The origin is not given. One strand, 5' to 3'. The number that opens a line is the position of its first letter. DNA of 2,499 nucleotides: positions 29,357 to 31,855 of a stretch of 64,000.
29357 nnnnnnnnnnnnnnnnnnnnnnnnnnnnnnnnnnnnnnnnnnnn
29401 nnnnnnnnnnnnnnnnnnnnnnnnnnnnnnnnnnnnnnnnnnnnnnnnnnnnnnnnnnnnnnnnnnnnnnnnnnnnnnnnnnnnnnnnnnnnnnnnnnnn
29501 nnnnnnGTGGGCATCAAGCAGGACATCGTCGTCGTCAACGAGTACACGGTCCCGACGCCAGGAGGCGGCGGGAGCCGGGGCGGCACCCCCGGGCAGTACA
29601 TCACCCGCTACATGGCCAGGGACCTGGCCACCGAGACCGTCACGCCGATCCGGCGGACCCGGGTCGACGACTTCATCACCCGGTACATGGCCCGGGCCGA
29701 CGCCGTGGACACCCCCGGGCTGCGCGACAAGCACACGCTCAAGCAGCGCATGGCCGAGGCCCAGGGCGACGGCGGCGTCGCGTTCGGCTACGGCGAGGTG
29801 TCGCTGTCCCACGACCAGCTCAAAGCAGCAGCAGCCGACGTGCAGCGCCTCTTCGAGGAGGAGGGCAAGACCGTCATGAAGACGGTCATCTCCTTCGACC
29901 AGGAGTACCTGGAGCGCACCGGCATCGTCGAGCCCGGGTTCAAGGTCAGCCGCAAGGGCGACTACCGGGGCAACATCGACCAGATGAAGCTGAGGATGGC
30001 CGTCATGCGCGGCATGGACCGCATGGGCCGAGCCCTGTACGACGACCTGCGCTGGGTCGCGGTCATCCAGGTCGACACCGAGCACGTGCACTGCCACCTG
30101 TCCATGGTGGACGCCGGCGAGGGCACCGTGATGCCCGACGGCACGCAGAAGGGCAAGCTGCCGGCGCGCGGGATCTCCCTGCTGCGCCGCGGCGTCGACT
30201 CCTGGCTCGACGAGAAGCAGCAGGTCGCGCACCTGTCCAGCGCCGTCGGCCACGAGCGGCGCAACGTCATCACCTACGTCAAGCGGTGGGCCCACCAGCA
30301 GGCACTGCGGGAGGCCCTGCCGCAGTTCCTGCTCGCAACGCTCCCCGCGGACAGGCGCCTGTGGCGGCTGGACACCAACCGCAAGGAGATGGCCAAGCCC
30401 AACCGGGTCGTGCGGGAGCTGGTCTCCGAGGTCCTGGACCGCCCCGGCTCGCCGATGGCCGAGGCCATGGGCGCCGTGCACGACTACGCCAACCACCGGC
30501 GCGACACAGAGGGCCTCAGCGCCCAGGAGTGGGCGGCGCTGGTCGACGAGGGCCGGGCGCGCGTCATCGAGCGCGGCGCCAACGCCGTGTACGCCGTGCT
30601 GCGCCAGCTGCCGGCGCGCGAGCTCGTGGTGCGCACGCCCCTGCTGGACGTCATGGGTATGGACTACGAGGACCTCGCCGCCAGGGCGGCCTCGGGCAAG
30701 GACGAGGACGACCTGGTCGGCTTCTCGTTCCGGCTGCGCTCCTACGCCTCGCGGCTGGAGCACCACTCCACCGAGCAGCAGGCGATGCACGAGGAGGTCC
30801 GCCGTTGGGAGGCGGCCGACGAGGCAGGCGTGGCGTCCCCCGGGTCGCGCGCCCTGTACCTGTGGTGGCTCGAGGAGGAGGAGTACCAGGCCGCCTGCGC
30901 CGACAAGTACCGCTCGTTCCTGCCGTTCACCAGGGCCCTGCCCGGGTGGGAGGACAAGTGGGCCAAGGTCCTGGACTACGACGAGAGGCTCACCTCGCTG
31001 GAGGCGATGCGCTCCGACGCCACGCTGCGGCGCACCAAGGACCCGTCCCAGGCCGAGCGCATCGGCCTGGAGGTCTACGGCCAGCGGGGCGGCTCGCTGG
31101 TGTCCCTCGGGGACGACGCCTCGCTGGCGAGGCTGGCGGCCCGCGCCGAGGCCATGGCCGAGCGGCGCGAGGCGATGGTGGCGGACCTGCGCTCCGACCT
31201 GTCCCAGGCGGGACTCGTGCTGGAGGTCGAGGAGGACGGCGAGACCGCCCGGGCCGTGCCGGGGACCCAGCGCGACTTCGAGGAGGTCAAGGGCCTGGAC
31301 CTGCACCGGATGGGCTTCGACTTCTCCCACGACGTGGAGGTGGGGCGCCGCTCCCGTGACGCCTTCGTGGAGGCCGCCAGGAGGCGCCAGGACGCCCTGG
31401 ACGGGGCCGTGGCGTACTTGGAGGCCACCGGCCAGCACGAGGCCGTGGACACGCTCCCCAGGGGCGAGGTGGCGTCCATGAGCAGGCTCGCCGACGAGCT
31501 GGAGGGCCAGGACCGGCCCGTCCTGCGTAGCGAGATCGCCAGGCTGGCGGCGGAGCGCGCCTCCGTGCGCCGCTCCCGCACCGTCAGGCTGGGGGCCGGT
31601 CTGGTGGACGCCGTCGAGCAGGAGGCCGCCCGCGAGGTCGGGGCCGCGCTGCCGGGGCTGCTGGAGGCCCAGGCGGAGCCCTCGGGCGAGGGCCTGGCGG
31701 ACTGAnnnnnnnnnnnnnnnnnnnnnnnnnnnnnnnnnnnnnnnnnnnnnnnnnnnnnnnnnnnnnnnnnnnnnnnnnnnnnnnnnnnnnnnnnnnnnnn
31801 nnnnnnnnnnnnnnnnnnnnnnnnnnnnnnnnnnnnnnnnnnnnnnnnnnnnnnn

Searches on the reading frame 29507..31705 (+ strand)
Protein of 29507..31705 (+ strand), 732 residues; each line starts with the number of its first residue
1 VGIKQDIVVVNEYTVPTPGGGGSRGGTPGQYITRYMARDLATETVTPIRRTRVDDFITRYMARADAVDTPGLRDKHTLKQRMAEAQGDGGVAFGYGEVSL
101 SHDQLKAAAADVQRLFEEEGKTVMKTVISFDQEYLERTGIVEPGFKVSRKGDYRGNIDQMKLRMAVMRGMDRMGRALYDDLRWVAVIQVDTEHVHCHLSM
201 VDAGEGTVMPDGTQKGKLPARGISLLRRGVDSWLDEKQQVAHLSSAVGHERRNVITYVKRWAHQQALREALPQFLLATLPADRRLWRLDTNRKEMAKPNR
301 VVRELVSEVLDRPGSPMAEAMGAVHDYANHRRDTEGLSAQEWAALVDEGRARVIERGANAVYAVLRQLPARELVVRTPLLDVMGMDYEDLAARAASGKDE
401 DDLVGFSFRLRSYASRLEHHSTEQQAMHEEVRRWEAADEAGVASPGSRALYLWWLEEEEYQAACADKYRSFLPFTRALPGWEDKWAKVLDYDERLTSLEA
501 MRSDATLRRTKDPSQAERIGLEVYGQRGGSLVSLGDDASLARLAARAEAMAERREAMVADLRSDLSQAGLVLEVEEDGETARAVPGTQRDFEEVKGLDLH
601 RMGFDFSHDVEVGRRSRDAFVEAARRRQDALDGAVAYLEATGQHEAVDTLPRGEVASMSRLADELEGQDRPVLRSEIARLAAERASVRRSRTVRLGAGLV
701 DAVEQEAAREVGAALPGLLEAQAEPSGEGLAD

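Call 10: search_protein_families(library=phrogs, proteins=[window:29507-31705:+], max_evalue=0.001)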
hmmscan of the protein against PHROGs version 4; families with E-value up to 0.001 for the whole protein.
window:29507-31705:+ (732 aa): 0 families

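Call 54: search_protein_families(library=pfam, proteins=[window:29507-31705:+], max_evalue=0.001)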
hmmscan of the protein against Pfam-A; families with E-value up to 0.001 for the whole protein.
window:29507-31705:+ (732 aa): 1 family
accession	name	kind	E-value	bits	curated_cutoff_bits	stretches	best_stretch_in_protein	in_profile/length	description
PF18555.7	MobL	-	1.7e-67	228.5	28.5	1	4-388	1-359/383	MobL relaxases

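Call 71: search_dna_similar(query=window:29507-31705:+, collection=plasmids, mode=protein, max_rows=12)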
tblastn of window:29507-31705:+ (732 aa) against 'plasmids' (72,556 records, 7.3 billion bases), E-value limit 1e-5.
Records with a match: 147; places in all: 149; records where one place covers at least 80% of the query: 3.
Best place of each record, by identity: <60% 147.
By first word of the organism name: Clostridium 65; Lactiplantibacillus 45; Bacillus 10; Staphylococcus 5; Enterococcus 5; Lactococcus 5; Lactobacillus 3; Streptomyces 1; Gordonia 1; Rhodococcus 1; and 6 more.
By predicted mobility (MOB-suite, as given by PLSDB): mobilizable 124; non-mobilizable 22; conjugative 1.
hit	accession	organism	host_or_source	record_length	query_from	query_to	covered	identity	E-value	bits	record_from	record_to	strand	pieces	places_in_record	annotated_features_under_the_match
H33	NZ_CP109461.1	Streptomyces sp. NBC_01454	-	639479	1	726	99%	51.3%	0e+0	643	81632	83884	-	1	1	mobL: relaxase MobL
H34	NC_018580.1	Gordonia sp. KTR9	-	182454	3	647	88%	42.4%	8e-145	476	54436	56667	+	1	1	mobL: relaxase MobL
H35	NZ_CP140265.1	Rhodococcus fascians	cell culture,garbage dump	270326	3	643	88%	39.9%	6e-133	441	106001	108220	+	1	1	mobL: relaxase MobL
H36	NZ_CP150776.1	Staphylococcus aureus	Homo sapiens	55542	31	477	61%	23.8%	6e-28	129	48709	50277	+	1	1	mobL: relaxase MobL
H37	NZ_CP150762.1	Staphylococcus aureus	Environment of nosocomial settings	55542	31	477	61%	23.8%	6e-28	129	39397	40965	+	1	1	mobL: relaxase MobL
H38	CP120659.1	Lactiplantibacillus plantarum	whole organism,fermented mustard green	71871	127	372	34%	30.0%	5e-9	68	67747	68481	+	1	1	mobP2: MobP2 family relaxase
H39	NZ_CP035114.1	Lactiplantibacillus plantarum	cell culture,food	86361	127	372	34%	30.0%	5e-9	68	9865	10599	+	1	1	mobP2: MobP2 family relaxase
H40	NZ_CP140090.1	Lactiplantibacillus plantarum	food,Broad bean paste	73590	127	372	34%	30.0%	6e-9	67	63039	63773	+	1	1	mobP2: MobP2 family relaxase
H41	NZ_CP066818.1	Lactiplantibacillus plantarum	cell culture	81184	127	372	34%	30.0%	8e-9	67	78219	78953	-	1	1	mobP2: MobP2 family relaxase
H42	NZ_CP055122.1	Lactiplantibacillus plantarum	culture,Human GI tract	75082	127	372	34%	29.2%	5e-10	71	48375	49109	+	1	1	mobP2: MobP2 family relaxase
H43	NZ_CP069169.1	Lactiplantibacillus plantarum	mixed culture,stinky xiancaigeng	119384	127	372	34%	29.1%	7e-10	71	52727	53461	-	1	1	mobP2: MobP2 family relaxase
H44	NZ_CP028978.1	Lactiplantibacillus plantarum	liquid feed,pig feed from feed plant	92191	127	372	34%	29.1%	7e-10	71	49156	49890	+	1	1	mobP2: MobP2 family relaxase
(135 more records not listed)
